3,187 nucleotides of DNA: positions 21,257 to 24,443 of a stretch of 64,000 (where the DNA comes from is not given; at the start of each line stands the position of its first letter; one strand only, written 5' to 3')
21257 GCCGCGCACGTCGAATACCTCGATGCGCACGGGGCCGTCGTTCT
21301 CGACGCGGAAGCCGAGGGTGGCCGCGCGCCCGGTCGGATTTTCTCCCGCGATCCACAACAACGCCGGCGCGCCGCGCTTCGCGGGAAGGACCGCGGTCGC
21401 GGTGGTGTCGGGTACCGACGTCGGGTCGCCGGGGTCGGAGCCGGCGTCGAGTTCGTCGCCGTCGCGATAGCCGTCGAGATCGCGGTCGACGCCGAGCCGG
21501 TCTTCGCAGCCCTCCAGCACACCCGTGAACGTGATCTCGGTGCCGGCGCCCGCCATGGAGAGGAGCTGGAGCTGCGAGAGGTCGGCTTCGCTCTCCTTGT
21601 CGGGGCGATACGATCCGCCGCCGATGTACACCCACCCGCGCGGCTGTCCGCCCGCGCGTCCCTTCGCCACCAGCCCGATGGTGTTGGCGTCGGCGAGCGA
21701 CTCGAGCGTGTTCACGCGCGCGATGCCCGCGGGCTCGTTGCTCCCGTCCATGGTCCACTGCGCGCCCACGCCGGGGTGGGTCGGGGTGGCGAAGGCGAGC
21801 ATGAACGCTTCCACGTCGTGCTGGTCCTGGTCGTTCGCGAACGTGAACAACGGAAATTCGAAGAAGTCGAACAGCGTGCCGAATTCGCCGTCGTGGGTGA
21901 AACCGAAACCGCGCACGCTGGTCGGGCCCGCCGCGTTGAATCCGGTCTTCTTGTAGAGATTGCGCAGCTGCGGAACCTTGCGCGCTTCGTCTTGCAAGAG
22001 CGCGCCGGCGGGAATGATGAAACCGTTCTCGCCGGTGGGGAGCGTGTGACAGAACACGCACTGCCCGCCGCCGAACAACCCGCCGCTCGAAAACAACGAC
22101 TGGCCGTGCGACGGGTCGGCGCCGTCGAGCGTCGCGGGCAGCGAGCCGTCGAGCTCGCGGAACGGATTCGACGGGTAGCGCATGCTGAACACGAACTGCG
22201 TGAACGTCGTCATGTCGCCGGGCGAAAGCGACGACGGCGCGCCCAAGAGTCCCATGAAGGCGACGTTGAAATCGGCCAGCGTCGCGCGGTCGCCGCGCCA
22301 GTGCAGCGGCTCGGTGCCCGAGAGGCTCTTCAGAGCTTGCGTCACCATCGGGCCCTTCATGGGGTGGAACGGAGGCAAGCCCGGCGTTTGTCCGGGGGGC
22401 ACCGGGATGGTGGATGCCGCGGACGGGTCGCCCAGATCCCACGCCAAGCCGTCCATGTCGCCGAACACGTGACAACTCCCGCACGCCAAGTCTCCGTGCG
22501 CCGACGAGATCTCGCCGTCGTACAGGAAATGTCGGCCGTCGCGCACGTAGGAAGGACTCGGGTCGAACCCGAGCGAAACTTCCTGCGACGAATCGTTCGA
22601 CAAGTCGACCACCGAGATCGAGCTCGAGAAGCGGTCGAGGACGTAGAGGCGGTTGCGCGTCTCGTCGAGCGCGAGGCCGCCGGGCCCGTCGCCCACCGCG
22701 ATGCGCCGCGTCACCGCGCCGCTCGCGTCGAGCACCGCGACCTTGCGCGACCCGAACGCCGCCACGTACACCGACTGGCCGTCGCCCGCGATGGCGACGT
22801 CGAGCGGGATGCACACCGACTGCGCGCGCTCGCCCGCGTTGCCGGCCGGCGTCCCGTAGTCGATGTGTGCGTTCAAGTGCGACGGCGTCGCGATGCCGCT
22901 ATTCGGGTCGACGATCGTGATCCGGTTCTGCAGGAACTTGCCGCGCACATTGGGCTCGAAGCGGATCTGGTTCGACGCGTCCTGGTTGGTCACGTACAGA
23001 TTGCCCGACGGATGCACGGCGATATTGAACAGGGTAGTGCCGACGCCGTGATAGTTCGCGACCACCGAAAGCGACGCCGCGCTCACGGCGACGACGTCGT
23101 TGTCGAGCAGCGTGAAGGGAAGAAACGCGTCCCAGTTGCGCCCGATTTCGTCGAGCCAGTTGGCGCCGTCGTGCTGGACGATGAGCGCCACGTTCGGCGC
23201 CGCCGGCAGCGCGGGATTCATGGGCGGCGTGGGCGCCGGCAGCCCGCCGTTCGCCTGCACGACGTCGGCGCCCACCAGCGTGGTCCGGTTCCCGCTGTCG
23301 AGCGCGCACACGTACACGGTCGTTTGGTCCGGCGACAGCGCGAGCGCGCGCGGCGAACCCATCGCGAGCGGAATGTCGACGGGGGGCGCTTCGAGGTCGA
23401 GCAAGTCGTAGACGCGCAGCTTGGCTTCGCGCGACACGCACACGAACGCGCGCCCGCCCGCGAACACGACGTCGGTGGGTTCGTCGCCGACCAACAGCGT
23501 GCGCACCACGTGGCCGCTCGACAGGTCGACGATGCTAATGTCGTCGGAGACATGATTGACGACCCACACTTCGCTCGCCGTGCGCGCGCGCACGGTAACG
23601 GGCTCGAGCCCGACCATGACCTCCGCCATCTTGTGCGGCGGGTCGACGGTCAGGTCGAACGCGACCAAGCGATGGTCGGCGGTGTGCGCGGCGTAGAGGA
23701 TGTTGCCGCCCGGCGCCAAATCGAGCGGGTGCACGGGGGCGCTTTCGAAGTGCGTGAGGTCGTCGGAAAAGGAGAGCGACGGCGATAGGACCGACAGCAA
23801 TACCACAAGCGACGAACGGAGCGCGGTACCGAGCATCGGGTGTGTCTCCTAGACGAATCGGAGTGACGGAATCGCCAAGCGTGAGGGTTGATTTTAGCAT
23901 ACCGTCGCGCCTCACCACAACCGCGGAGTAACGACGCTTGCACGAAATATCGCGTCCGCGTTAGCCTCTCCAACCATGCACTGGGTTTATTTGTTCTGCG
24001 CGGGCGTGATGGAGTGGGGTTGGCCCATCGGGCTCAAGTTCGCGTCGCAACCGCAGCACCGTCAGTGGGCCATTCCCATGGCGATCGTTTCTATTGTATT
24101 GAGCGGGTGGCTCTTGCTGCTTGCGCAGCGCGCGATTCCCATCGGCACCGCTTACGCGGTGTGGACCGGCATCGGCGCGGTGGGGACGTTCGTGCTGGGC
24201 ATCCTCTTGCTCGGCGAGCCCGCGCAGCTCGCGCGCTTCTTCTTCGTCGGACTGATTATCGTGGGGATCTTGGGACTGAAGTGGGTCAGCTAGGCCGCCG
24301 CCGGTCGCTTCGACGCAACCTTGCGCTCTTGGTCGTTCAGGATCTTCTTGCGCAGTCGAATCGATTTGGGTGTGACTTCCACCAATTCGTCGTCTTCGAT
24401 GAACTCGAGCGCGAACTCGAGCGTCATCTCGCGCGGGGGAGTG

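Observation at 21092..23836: Secreted beta-propeller fused to a diheme (CGSCH, CVFCH) peroxidase-like domain with a degenerate T9SS/FlgD-Ig tail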

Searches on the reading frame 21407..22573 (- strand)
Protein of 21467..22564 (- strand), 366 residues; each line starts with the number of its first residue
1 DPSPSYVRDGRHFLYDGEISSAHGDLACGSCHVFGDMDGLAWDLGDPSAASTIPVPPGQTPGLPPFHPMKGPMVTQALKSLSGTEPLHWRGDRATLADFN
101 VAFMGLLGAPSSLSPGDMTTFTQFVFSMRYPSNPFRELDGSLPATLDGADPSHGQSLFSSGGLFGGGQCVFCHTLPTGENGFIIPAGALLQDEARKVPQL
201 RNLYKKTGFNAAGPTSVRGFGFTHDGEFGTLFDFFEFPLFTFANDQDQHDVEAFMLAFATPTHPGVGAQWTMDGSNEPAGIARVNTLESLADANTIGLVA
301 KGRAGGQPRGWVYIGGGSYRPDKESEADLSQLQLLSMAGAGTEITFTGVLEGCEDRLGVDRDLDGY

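Call 27: search_protein_representatives(protein=window:21467-22564:-)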
Query: 366 residues. Proteins with E-value up to 0.001 (for the whole library): 2449; up to 1e-10: 1717; up to 1e-30: 604. The best 150 are listed.
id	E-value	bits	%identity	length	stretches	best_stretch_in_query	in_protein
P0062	1.3e-122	425.8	57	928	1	1-366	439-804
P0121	6.0e-109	380.8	53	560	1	1-366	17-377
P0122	1.6e-104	366.3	52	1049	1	1-366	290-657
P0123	5.0e-104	364.6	49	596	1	1-365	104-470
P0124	2.2e-102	359.2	50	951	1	1-366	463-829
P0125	1.1e-100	353.7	50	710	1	1-366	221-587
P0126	1.8e-90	320.0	47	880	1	1-365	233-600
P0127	2.0e-90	319.8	46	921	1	1-365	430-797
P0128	1.5e-88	313.7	46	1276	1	2-365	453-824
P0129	2.0e-87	310.0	46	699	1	2-365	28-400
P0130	7.1e-86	304.9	45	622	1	1-366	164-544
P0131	2.0e-84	300.1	46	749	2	1-328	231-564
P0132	7.9e-84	298.2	44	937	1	1-366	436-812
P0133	4.4e-83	295.7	43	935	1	2-366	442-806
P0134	3.1e-82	292.9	45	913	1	1-366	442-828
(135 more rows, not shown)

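Call 40: predict_structure(alignment_id=A2)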
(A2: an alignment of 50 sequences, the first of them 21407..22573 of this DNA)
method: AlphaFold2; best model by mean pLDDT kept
length: 389 residues; sequences in the alignment: 50
mean_pLDDT: 79.2   pTM: 0.81
mean pLDDT of the five models: 79.2, 76.5, 74.2, 72.1, 70.6
residues with pLDDT >= 90: 140; 70-90: 147; 50-70: 69; < 50: 33
segments of 3 or more residues with pLDDT < 50: 36-52, 75-83, 218-222
pLDDT, mean of each block of 10 residues (from residue 1): 66 78 62 49 38 62 73 48 52 61 68 82 83 86 96 97 87 83 75 72 75 59 59 83 92 95 90 94 94 97 93 96 97 95 94 92 91 92 82
secondary structure, 60 per line:
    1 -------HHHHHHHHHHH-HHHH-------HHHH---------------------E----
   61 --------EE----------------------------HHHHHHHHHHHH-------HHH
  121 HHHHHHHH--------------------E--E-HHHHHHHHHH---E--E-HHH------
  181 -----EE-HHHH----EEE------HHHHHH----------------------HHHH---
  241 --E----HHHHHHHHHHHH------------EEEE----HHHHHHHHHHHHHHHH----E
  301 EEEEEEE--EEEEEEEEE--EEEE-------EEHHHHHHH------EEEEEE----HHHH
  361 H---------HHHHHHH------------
elements in order: H8-18 H20-23 H31-34 H99-110 H118-128 H154-163 H189-192 E197-199 H206-211 H234-237 H248-259 E272-275 H280-295 E300-307 E310-318 E321-324 H334-340 E347-352 H357-361 H371-377

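Call 42: fold_search(model_id=the predicted structure, library=pdb)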
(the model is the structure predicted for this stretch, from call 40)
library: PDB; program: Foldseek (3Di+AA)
matches with E <= 10: 398; with E <= 0.001: 1
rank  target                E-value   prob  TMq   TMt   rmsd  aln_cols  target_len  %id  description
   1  5c2v_C                8.8e-04  1.00  0.35  0.43  10.6       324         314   18  Kuenenia stuttgartiensis Hydrazine Synthase (released 2015-10-14)
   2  9qdt                  2.3e-02  0.80  0.29  0.27  11.9       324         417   16  Cytochrome c peroxidase YhjA (released 2025-07-30)
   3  1iqc_A                4.1e-02  0.90  0.34  0.42  10.0       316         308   18  Crystal structure of Di-Heme Peroxidase from Nitrosomonas europaea (released 2002-01-23)
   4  3hq9_A                6.5e-02  0.69  0.31  0.37  10.4       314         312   16  CcpA from G. sulfurreducens, S134P variant (released 2009-09-22)
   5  3o5c_A                8.7e-02  0.66  0.30  0.37  10.4       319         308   17  Cytochrome c Peroxidase BccP of Shewanella oneidensis (released 2011-08-03)
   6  3o5c_C                1.2e-01  0.60  0.31  0.38  10.8       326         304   16  Cytochrome c Peroxidase BccP of Shewanella oneidensis (released 2011-08-03)
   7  3o5c_B                1.6e-01  0.41  0.30  0.36  10.8       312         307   17  Cytochrome c Peroxidase BccP of Shewanella oneidensis (released 2011-08-03)
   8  6sj9_A                2.5e-01  0.06  0.10  0.07  15.5       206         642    8  Proteasome accessory factor B/C (PafBC) of Arthrobacter aurescens (released 2019-10-16)
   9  2j7q_C                2.6e-01  0.30  0.13  0.20   6.0       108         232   10  Crystal structure of the ubiquitin-specific protease encoded by murine cytomegalovirus tegument protein M48 in complex (released 2007-03-20)
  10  2uzj_B                3.0e-01  0.38  0.16  0.24  14.9       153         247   10  Crystal structure of the mature streptococcal cysteine protease, mSpeB (released 2009-09-08)
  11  2uzj_A                3.0e-01  0.16  0.15  0.22  16.1       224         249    9  Crystal structure of the mature streptococcal cysteine protease, mSpeB (released 2009-09-08)
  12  4fjc_A                3.5e-01  0.33  0.10  0.09   4.5        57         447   16  Structure of the SAGA Ubp8/Sgf11(1-72, Delta-ZnF)/Sus1/Sgf73 DUB module (released 2012-07-25)
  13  6uqd_A                4.0e-01  0.25  0.15  0.23  15.2       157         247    8  Co-complex of S. pyogenes 10782 streptopain bound with a SuFEx-based optimized small molecule inhibitor (released 2020-08-26)
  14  4fip_E                4.2e-01  0.25  0.11  0.10   5.8        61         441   15  Structure of the SAGA Ubp8(S144N)/Sgf11(1-72, Delta-ZnF)/Sus1/Sgf73 DUB module (released 2012-07-25)
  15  4fip_A                4.4e-01  0.23  0.11  0.09   5.9        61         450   15  Structure of the SAGA Ubp8(S144N)/Sgf11(1-72, Delta-ZnF)/Sus1/Sgf73 DUB module (released 2012-07-25)
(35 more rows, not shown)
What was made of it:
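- Tried and rejected: I re-modelled residues 422-810 alone (call 40) to test the diheme fold (call 42).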

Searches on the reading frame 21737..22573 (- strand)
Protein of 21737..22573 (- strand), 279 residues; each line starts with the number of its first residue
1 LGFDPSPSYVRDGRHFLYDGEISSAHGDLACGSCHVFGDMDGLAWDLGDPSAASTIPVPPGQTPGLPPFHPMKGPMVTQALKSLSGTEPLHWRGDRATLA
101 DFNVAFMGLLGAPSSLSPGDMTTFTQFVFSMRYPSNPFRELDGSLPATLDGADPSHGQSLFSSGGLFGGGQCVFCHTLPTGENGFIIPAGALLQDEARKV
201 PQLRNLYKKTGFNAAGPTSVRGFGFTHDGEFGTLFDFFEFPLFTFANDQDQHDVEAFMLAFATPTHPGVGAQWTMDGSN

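Call 37: search_solved_structures(query=A3, max_evalue=10, show_alignments=5)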
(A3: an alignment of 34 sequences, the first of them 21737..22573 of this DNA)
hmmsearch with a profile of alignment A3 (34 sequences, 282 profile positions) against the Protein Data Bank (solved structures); distinct sequences matched with E-value up to 10: 28.
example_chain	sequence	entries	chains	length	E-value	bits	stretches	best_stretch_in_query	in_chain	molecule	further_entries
5c2v_C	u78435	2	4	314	5e-12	48.8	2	8-47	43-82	HYDRAZINE SYNTHASE GAMMA SUBUNIT | Hypothetical (Di heme) protein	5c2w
3o5c_A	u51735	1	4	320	5.2e-07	32.3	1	4-267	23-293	Cytochrome c551 peroxidase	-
1iqc_A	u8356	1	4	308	2.8e-06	29.9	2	149-188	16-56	di-heme peroxidase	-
6e1c_A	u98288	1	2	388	5.2e-06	29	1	7-194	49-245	Di-heme enzyme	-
7tfs_A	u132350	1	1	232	0.0064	18.9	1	142-188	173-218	Cytochrome c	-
6v59_A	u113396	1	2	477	0.0074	18.7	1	1-36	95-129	Di-haem cytochrome c peroxidase family protein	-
6nx0_A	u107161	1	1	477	0.008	18.6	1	1-36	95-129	Di-haem cytochrome c peroxidase family protein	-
3hq7_A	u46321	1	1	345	0.019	17.3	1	4-205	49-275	Cytochrome c551 peroxidase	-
3hq8_A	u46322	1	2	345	0.023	17.1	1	4-205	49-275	Cytochrome c551 peroxidase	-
3hq6_A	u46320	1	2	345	0.023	17.1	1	4-205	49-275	Cytochrome c551 peroxidase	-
3hq9_A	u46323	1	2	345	0.024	17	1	4-205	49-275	Cytochrome c551 peroxidase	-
1etp_A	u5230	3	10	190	0.031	16.7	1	150-196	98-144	CYTOCHROME C4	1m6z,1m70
4aal_A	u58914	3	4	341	0.036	16.4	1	4-36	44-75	CYTOCHROME C551 PEROXIDASE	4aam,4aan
4aao_A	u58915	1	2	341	0.04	16.3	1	4-36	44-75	CYTOCHROME C551 PEROXIDASE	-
2c1u_A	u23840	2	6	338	0.043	16.2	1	4-42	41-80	DI-HAEM CYTOCHROME C PEROXIDASE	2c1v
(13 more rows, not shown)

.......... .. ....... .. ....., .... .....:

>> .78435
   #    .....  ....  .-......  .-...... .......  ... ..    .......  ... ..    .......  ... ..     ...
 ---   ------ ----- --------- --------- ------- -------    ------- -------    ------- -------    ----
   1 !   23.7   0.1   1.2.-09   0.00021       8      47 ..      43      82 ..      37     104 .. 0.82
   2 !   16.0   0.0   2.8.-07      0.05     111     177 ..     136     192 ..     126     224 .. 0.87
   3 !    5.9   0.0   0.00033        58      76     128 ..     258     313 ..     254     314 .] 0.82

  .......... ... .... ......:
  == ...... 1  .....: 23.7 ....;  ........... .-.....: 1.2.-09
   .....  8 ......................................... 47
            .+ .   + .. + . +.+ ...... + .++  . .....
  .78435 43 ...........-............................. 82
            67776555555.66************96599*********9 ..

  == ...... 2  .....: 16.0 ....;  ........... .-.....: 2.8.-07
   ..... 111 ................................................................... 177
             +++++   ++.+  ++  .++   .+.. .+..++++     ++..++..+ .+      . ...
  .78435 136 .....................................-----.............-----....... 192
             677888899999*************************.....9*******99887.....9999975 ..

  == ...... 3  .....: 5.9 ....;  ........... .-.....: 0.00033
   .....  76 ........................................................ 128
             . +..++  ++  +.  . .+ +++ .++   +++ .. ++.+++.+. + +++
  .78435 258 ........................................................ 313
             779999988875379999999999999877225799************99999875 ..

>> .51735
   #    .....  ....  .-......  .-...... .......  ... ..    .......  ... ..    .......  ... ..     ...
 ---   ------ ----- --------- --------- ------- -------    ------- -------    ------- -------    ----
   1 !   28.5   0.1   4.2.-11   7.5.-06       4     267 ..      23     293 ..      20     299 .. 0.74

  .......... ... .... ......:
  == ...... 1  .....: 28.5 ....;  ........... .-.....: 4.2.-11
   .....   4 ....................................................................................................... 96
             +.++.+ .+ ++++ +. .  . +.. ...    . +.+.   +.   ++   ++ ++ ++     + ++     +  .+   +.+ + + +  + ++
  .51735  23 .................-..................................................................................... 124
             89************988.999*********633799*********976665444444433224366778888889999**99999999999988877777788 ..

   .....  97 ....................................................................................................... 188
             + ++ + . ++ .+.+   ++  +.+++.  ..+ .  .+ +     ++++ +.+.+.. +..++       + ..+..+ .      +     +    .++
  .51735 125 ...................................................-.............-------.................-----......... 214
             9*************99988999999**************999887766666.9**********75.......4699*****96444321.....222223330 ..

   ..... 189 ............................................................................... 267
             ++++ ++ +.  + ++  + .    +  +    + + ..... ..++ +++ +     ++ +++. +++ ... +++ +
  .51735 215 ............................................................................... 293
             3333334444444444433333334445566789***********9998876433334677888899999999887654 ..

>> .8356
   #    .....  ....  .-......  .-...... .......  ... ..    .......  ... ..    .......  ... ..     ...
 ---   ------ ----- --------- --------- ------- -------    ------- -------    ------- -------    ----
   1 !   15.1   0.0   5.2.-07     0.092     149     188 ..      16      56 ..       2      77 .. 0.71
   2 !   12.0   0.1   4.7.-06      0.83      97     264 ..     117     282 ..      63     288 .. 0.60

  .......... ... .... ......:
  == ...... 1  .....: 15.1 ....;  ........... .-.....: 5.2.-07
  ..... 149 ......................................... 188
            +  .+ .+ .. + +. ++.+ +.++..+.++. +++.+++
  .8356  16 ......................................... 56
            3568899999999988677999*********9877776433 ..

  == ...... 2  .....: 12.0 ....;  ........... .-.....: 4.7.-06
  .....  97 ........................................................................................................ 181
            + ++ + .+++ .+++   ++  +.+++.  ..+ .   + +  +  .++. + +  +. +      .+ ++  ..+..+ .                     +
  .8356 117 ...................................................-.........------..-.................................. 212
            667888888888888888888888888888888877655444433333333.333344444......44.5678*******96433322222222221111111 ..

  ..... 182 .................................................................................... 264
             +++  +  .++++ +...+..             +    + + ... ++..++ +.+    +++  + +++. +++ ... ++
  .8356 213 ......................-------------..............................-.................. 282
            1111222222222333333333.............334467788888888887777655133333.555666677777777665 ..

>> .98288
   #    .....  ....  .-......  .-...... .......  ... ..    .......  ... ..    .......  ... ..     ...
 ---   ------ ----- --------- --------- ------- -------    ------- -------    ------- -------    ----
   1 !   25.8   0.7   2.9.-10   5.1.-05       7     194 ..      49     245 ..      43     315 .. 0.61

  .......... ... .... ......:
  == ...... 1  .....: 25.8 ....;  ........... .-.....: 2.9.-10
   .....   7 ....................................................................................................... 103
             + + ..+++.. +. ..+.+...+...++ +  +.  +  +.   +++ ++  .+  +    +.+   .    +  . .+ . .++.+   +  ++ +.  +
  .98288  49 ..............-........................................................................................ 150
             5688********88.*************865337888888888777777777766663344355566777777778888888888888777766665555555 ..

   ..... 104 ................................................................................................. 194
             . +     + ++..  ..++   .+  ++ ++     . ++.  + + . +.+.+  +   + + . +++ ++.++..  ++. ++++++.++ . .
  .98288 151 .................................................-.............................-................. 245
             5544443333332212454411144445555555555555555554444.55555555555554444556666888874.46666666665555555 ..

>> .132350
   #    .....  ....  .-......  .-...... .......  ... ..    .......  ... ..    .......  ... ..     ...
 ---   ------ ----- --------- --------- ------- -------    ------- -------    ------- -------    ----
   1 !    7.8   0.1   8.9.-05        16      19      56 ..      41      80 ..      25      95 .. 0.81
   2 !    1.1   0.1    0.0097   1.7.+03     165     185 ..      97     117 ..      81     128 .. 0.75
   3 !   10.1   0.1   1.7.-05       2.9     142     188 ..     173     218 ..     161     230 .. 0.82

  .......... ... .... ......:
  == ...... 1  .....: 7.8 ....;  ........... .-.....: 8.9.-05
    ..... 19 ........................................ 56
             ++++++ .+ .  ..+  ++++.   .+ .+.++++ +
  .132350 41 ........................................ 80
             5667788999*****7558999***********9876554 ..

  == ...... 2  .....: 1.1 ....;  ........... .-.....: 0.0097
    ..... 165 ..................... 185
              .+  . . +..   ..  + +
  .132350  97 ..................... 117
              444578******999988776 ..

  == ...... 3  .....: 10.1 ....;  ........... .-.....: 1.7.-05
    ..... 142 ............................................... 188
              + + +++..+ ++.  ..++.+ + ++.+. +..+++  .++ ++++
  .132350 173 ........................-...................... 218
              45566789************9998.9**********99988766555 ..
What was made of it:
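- HZS-gamma is a closer relative than any peroxidase (call 37). The profile hits a MauG-like 'Di-heme enzyme', 6e1c, at E 5.2e-6 (call 37).
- Tried and rejected: (4) HMMER's alignment to CcpA put FWDGR against FHPMKG (call 37).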

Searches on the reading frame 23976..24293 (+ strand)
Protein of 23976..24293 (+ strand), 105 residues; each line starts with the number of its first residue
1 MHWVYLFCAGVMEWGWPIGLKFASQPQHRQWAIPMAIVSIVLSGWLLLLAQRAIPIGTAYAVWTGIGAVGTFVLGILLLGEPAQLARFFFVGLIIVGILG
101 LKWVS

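Call 9: search_protein_families(library=pfam, proteins=[window:23976-24293:+], max_evalue=0.001)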
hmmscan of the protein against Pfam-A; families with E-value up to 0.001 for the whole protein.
window:23976-24293:+ (105 aa): 2 families
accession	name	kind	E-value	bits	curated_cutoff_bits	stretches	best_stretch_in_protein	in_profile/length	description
PF00893.25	Multi_Drug_Res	-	5.1e-24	85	23.7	1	1-94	1-93/93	Small Multidrug Resistance protein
PF00892.27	EamA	-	0.00041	21.1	28.2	1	21-101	55-133/135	EamA-like transporter family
